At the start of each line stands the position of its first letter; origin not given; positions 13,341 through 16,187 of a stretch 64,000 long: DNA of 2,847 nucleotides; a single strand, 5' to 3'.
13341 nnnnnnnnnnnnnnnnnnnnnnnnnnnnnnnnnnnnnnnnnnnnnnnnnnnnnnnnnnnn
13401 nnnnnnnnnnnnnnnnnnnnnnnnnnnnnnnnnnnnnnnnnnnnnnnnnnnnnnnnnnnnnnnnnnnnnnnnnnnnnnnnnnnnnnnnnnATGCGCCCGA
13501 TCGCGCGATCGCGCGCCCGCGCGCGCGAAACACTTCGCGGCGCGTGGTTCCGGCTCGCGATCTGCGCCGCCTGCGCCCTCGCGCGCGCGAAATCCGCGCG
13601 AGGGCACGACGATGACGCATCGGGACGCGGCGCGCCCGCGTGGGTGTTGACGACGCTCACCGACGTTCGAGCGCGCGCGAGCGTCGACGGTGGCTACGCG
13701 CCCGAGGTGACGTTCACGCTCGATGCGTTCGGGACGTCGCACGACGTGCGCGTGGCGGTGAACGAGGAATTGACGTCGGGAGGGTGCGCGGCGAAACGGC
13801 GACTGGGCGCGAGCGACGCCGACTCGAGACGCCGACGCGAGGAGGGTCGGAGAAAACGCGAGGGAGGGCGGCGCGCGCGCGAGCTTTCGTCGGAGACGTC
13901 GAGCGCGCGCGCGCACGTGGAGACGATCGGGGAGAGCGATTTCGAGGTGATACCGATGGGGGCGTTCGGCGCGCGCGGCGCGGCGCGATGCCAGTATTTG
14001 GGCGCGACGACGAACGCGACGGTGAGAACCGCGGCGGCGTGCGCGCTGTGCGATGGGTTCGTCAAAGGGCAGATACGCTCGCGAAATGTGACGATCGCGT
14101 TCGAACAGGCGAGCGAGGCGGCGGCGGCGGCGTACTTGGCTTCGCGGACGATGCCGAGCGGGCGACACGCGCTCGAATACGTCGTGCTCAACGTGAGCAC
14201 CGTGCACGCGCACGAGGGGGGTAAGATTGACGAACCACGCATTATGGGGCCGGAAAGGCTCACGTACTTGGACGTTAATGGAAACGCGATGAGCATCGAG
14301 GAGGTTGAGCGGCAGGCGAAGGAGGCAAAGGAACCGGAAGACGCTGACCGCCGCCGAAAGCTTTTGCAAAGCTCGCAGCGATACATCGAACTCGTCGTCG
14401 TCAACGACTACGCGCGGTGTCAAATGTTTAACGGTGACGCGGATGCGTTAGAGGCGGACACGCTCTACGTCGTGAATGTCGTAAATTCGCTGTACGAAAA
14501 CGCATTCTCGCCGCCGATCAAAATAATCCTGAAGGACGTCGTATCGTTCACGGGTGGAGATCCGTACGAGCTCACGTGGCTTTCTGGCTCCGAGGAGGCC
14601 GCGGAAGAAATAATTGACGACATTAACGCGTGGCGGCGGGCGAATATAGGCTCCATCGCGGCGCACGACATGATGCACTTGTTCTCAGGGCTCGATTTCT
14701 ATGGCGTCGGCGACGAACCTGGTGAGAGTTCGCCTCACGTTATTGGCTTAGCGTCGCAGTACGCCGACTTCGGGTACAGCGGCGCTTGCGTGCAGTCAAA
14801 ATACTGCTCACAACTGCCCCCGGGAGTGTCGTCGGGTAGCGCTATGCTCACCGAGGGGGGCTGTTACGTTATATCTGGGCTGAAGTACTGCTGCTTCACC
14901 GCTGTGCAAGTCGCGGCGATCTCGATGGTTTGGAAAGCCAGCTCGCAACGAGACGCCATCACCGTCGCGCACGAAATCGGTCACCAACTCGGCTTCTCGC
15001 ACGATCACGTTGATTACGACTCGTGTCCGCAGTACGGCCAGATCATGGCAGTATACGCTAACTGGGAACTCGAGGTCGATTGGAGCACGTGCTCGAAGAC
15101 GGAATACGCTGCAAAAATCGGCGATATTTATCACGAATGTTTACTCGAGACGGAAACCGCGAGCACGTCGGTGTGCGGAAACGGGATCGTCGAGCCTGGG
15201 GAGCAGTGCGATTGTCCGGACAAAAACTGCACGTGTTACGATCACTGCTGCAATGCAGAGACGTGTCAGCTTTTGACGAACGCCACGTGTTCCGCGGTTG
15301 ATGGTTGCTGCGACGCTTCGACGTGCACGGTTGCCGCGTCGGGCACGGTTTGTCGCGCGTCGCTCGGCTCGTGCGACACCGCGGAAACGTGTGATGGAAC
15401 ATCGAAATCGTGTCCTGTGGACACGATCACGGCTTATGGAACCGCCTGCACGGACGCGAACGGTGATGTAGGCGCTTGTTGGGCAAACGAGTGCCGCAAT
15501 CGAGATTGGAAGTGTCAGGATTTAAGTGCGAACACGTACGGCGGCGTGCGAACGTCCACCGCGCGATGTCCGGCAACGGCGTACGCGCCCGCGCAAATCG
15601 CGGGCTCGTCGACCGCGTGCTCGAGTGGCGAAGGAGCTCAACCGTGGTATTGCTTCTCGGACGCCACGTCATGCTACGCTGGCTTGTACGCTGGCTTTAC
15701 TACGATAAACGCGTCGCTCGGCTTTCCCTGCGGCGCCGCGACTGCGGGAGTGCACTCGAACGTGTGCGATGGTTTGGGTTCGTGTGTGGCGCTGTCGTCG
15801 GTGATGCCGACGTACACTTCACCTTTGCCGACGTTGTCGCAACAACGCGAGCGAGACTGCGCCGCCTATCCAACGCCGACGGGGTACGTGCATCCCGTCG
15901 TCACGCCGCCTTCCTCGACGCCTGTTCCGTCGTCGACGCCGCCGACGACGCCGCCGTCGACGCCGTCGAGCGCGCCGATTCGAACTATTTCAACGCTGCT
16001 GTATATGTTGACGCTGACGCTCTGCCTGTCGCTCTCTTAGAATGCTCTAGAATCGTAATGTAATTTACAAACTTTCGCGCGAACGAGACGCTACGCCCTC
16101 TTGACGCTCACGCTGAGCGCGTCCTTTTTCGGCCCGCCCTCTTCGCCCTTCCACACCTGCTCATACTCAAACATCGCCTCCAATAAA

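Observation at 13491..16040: Canonical ADAM (reprolysin zinc site plus disintegrin cysteine pattern plus Cys-rich and stalk) encoded in an algal-type genome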

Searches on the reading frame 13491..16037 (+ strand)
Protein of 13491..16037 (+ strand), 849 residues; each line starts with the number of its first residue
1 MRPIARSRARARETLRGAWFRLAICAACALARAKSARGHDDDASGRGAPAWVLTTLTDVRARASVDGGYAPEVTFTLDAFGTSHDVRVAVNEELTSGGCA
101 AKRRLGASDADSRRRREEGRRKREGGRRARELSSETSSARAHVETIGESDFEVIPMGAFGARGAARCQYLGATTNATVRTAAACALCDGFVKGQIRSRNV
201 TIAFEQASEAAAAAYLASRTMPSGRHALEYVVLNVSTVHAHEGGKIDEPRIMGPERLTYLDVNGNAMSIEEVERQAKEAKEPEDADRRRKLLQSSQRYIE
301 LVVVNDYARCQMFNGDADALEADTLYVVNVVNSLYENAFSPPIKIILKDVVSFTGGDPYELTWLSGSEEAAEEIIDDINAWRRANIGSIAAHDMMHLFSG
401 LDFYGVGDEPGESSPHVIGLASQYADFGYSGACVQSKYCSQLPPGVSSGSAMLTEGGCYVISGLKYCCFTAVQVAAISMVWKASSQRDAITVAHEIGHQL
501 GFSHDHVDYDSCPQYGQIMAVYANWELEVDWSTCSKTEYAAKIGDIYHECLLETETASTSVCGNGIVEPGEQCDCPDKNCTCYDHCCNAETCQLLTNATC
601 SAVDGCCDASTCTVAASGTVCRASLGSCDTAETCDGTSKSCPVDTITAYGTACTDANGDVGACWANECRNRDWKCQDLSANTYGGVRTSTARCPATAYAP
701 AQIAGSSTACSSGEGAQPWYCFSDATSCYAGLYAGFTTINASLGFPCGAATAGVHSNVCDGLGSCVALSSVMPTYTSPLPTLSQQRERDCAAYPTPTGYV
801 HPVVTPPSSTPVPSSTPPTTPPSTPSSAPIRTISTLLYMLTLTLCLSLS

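Call 3: search_protein_families(library=pfam, proteins=[window:13491-16037:+], max_evalue=1)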
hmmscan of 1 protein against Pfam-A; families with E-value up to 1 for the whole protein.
window:13491-16037:+ (849 aa): 7 families
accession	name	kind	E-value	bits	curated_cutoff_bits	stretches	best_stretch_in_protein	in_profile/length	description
PF01421.25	Reprolysin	-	2.1e-15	57.7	20.8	2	297-405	1-100/200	Reprolysin (M12B) family zinc metalloprotease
PF00200.28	Disintegrin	-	6.3e-14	53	35.1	1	568-644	1-75/75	Disintegrin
PF13688.12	Reprolysin_5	-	1.3e-12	48.8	27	1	296-518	2-182/196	Metallo-peptidase family M12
PF13583.11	Reprolysin_4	-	1.2e-10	41.8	22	2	470-513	119-159/203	Metallo-peptidase family M12B Reprolysin-like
PF13582.12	Reprolysin_3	-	1.7e-07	32.2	22.4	1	327-505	7-123/123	Metallo-peptidase family M12B Reprolysin-like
PF13574.12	Reprolysin_2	-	0.0043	17.4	27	1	487-537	125-187/195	Metallo-peptidase family M12B Reprolysin-like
PF00413.30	Peptidase_M10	-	0.063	13.6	24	1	491-507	111-127/159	Matrixin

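Call 4: search_solved_structures(query=window:13491-16037:+, max_evalue=0.01, show_alignments=2)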
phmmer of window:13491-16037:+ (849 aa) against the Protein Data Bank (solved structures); distinct sequences matched with E-value up to 0.01: 38.
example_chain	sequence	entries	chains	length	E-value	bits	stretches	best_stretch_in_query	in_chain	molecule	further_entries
2dw0_A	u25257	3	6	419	3.4e-28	101.4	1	489-679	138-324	Catrocollastatin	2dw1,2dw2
3dsl_A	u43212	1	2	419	1.3e-26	96.2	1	488-677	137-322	Zinc metalloproteinase-disintegrin bothropasin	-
3hdb_A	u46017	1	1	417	5.8e-24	87.4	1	489-677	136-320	AAHIV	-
2ero_A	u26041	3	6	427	1.5e-23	86.1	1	487-669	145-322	vascular apoptosis-inducing protein 1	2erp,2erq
9clp_A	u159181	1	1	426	3.7e-22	81.5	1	489-669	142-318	Zinc metalloproteinase-disintegrin-like ecarin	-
3k7l_A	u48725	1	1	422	1.8e-21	79.2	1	474-676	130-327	Atragin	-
2e3x_A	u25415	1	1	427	2e-20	75.7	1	486-677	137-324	Coagulation factor X-activating enzyme heavy chain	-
3k7n_A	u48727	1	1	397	7e-16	60.7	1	472-670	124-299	K-like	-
8hpy_A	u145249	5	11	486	1.3e-10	43.3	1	489-677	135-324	Disintegrin and metalloproteinase domain-containing protein 22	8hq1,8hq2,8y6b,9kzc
5y31_A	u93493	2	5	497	1.3e-10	43.2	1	489-677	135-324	Disintegrin and metalloproteinase domain-containing protein 22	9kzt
5y2z_A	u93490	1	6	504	1.4e-10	43.2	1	489-677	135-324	Disintegrin and metalloproteinase domain-containing protein 22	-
2mop_1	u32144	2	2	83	1.5e-10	43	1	559-643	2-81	Disintegrin bitistatin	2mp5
3g5c_A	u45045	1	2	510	1.6e-10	43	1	489-677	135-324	ADAM 22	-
1bsw_A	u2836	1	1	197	2.4e-08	35.8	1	296-406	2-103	PROTEIN (ACUTOLYSIN A)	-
1bud_A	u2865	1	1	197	2.5e-08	35.7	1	296-406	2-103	PROTEIN (ACUTOLYSIN A)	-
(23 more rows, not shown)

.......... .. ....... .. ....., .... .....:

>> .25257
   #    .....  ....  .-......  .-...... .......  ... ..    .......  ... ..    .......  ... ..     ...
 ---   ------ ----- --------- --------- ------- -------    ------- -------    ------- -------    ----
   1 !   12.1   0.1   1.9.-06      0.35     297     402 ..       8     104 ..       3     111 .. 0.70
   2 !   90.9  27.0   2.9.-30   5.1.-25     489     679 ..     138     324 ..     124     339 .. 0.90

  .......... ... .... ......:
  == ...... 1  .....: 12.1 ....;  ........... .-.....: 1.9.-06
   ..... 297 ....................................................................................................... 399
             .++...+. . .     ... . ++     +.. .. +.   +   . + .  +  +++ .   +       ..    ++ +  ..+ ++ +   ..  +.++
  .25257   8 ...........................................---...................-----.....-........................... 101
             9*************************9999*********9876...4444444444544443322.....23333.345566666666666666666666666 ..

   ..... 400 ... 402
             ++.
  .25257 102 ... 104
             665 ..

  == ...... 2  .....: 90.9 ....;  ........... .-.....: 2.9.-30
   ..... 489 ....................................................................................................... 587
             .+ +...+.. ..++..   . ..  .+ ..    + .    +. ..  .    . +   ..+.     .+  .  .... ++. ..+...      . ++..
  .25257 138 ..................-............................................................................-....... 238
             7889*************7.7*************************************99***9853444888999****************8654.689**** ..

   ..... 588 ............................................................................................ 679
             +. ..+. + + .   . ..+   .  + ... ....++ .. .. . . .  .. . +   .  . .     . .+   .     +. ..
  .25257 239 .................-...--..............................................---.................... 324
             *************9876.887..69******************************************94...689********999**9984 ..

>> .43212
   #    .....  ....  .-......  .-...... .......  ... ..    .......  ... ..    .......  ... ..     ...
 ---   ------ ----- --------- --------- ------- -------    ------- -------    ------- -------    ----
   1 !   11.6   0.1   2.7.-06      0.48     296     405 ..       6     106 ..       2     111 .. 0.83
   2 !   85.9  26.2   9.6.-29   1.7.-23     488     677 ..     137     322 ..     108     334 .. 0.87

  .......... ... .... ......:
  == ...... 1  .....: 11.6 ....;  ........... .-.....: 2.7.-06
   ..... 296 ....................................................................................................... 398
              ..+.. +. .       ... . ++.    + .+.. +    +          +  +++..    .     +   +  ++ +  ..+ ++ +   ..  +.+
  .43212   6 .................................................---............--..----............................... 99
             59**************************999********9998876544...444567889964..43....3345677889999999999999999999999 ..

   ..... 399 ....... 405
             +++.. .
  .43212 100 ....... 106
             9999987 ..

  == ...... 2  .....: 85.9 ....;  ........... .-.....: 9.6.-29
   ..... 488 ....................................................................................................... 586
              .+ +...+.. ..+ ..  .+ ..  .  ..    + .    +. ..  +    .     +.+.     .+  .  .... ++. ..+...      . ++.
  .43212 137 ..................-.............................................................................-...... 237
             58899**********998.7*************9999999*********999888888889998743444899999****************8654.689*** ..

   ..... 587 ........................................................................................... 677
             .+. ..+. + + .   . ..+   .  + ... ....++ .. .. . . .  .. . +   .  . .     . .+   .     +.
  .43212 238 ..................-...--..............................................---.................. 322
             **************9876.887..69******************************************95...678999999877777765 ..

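Call 5: find_homologous_proteins(query=window:13491-16037:+)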
Query window:13491-16037:+ (849 aa): 39 proteins with E <= 0.001 among 8000 candidates.
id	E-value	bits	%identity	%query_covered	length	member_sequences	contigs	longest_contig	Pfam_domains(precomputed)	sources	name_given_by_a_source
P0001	0.0e+0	1892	97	100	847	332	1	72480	PF13582.13,PF01421.26,PF13688.13,PF00200.29,PF13583.12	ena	-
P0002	0.0e+0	1681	86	99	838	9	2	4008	PF13582.13,PF01421.26,PF13688.13,PF00200.29,PF13574.13,PF13583.12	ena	-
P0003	1.6e-273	928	55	99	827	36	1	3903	PF13582.13,PF01421.26,PF13688.13,PF00200.29,PF13574.13,PF13583.12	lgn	-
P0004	9.6e-271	919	57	88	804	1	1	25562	PF13582.13,PF01421.26,PF13688.13,PF00200.29,PF13574.13,PF13583.12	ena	-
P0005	1.1e-269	915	58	88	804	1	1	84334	PF13582.13,PF01421.26,PF13688.13,PF00200.29,PF13574.13,PF13583.12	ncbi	-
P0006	1.3e-269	915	57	88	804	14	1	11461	PF13582.13,PF01421.26,PF13688.13,PF00200.29,PF13574.13,PF13583.12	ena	-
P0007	1.6e-269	915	57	88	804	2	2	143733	PF13582.13,PF01421.26,PF13688.13,PF00200.29,PF13574.13,PF13583.12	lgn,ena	-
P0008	1.8e-269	915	56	92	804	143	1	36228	PF13582.13,PF01421.26,PF13688.13,PF00200.29,PF13574.13,PF13583.12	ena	-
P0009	2.2e-269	914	57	88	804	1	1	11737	PF13582.13,PF01421.26,PF13688.13,PF00200.29,PF13574.13,PF13583.12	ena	-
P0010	5.0e-268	910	57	88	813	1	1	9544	PF13582.13,PF01421.26,PF13688.13,PF00200.29,PF13574.13,PF13583.12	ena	-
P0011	1.6e-266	905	57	88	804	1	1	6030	PF13582.13,PF01421.26,PF13688.13,PF00200.29,PF13574.13,PF13583.12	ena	-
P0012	9.2e-256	869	55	92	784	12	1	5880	PF13582.13,PF01421.26,PF13688.13,PF00200.29,PF13574.13,PF13583.12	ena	-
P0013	4.6e-237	807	53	88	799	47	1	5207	PF13582.13,PF01421.26,PF13688.13,PF00200.29,PF13574.13,PF13583.12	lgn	-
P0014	1.4e-236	806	50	93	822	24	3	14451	PF13582.13,PF01421.26,PF13688.13,PF00200.29,PF13574.13,PF13583.12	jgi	jgi:hypothetical protein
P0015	1.5e-231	789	54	86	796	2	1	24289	PF13582.13,PF01421.26,PF13688.13,PF00200.29,PF13574.13,PF13583.12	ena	-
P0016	7.6e-219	747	48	94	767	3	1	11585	PF13582.13,PF01421.26,PF13688.13,PF00200.29,PF13574.13,PF13583.12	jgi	-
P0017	1.8e-216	739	48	94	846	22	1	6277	PF13582.13,PF01421.26,PF13688.13,PF00200.29,PF13574.13,PF13583.12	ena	-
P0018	1.1e-209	717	49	88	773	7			PF13582.13,PF01421.26,PF13688.13,PF00200.29,PF13574.13,PF13583.12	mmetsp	mmetsp:Transcript_7816/g.25883 ORF Transcript_7816/g.25883 Transcript_7816/m.25883 type:complete len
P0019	1.8e-206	706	51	86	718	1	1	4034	PF13582.13,PF01421.26,PF13688.13,PF00200.29,PF13574.13,PF13583.12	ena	-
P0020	3.0e-203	695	50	87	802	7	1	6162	PF13582.13,PF01421.26,PF13688.13,PF00200.29,PF13574.13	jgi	-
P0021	3.4e-199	682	49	87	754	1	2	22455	PF13582.13,PF01421.26,PF13688.13,PF00200.29,PF13574.13,PF13583.12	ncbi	-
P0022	8.0e-195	668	47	88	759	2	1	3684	PF13582.13,PF01421.26,PF13688.13,PF00200.29,PF13574.13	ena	-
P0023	2.0e-178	613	52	68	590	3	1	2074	PF13582.13,PF01421.26,PF13688.13,PF00200.29,PF13574.13,PF13583.12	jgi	-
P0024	1.1e-147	512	44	85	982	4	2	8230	PF13582.13,PF01421.26,PF13688.13,PF00200.29,PF13574.13,PF13583.12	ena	-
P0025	2.9e-145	504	44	85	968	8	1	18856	PF13582.13,PF01421.26,PF13688.13,PF00200.29,PF13574.13,PF13583.12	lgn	-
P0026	1.0e-139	485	42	89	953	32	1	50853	PF13582.13,PF01421.26,PF13688.13,PF00200.29,PF13574.13,PF13583.12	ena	-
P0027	2.0e-106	375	41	64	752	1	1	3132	PF13582.13,PF01421.26,PF13688.13,PF00200.29,PF13574.13,PF13583.12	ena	-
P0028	1.2e-78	283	34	72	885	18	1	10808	PF13582.13,PF01421.26,PF13688.13,PF00200.29,PF01562.25,PF13574.13,PF13583.12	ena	-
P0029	2.0e-78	283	37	56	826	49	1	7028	PF13582.13,PF01421.26,PF13688.13,PF00200.29,PF13574.13,PF13583.12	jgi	jgi:hypothetical protein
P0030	2.2e-76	276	36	60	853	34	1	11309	PF13582.13,PF01421.26,PF13688.13,PF00200.29,PF13574.13,PF13583.12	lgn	-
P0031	2.0e-71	259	36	56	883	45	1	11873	PF13582.13,PF01421.26,PF13688.13,PF00200.29,PF13574.13,PF13583.12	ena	-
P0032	3.2e-70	255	39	56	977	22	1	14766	PF13582.13,PF01421.26,PF13688.13,PF00200.29,PF01562.25,PF13574.13,PF00641.24,PF13583.12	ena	-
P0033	1.9e-65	240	38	56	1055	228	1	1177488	PF13582.13,PF01421.26,PF13688.13,PF00200.29,PF13574.13,PF13583.12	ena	-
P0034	9.2e-65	237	38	47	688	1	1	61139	PF13582.13,PF01421.26,PF13688.13,PF00200.29,PF13574.13,PF13583.12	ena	-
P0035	1.1e-54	204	38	38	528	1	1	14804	PF13582.13,PF01421.26,PF13688.13,PF13574.13,PF13583.12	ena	-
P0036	6.4e-48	182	35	46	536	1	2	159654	PF13582.13,PF01421.26,PF13688.13,PF13574.13,PF13583.12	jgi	-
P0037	1.5e-47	180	35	46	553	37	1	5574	PF13582.13,PF01421.26,PF13688.13,PF13574.13,PF13583.12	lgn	-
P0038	7.8e-45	171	33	60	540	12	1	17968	PF13582.13,PF01421.26,PF13688.13,PF13574.13,PF13583.12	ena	-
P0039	1.1e-9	55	25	46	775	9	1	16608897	PF13582.13,PF01421.26,PF13688.13,PF00200.29,PF01562.25,PF08516.18,PF25024.1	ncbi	ncbi:disintegrin and metalloproteinase domain-containing protein 11 [Eretmochelys imbricata]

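Call 8: list_cluster_members(proteins=[P0001, P0005, P0021, P0018, P0014, P0029, P0033, P0036, P0026, P0003])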
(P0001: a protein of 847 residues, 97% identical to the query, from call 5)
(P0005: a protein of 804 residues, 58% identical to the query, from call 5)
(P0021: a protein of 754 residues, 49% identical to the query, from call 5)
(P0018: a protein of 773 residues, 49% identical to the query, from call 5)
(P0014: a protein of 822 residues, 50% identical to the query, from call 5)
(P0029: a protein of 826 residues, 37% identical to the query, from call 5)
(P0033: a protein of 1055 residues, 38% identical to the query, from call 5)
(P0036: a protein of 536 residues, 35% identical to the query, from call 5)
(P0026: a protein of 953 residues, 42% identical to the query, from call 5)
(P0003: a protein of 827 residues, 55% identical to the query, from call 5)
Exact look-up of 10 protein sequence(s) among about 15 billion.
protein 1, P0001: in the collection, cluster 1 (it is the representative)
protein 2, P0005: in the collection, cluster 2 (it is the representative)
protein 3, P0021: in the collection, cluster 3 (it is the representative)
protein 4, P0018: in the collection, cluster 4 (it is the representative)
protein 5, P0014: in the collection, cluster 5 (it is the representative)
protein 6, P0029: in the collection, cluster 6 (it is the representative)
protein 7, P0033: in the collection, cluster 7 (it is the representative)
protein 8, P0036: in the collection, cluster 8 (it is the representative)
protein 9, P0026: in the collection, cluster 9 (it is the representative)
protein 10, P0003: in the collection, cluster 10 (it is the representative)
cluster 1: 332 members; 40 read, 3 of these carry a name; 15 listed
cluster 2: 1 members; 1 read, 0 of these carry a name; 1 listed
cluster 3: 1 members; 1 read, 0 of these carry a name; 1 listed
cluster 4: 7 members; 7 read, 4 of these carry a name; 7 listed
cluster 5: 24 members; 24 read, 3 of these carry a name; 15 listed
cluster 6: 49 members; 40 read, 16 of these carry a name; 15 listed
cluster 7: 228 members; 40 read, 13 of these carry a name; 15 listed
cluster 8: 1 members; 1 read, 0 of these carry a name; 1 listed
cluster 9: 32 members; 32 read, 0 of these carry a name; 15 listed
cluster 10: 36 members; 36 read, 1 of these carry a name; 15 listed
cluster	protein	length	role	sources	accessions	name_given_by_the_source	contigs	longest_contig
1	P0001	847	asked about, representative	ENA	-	-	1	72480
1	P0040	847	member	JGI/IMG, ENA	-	hypothetical protein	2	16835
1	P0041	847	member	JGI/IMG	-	hypothetical protein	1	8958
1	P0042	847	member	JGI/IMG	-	hypothetical protein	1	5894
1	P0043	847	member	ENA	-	-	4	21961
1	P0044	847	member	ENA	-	-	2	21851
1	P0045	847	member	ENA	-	-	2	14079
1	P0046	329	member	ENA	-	-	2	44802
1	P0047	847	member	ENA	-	-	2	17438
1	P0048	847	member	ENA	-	-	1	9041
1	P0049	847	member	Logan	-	-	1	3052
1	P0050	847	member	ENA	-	-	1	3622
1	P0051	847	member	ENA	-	-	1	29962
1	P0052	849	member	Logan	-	-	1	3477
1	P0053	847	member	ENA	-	-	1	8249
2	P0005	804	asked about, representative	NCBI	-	-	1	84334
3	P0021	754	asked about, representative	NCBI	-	-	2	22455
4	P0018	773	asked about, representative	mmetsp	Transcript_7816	Transcript_7816/g.25883 ORF Transcript_7816/g.25883 Transcript_7816/m.25883 type:complete ...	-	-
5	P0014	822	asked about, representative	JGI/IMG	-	hypothetical protein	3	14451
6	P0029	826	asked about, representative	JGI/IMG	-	hypothetical protein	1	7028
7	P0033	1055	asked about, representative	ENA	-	-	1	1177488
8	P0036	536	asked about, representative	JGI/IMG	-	-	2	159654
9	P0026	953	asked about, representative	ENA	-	-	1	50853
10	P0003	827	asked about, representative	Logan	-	-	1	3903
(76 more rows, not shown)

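Call 9: find_encoding_contigs(protein=P0005, flank=6000, max_places=3)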
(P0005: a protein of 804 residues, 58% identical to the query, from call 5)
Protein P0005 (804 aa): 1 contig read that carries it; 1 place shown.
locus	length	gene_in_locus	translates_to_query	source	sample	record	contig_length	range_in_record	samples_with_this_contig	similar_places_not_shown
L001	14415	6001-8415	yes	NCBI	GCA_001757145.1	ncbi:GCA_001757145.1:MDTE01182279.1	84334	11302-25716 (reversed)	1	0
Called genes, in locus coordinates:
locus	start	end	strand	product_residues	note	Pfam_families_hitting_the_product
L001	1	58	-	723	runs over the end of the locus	PF01902:Diphthami_syn_2_N, PF28410:Diphthami_syn_2_C, PF01042:Ribonuc_L-PSP (weak)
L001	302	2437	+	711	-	-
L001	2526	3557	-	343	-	PF13639:zf-RING_2 (weak), PF13499:EF-hand_7 (faint), PF00036:EF-hand_1 (faint), PF13405:EF-hand_6 (faint)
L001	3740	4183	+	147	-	-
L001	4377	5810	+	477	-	PF11698:V-ATPase_H_C (faint), PF00514:Arm, PF13646:HEAT_2 (weak), PF13513:HEAT_EZ, PF00514:Arm, PF24768:ARM_ARMC5, PF00514:Arm, PF16186:Arm_3, +6 more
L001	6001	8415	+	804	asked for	PF01421:Reprolysin, PF13583:Reprolysin_4 (faint), PF13688:Reprolysin_5, PF13574:Reprolysin_2 (weak), PF13582:Reprolysin_3 (weak), PF01421:Reprolysin, PF00200:Disintegrin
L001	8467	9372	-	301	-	PF01596:Methyltransf_3, PF13578:Methyltransf_24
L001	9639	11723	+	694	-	PF23435:DUF7121 (weak)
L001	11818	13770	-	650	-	PF17285:PRMT5_TIM, PF05185:PRMT5, PF17286:PRMT5_C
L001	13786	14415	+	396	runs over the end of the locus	PF07082:DUF1350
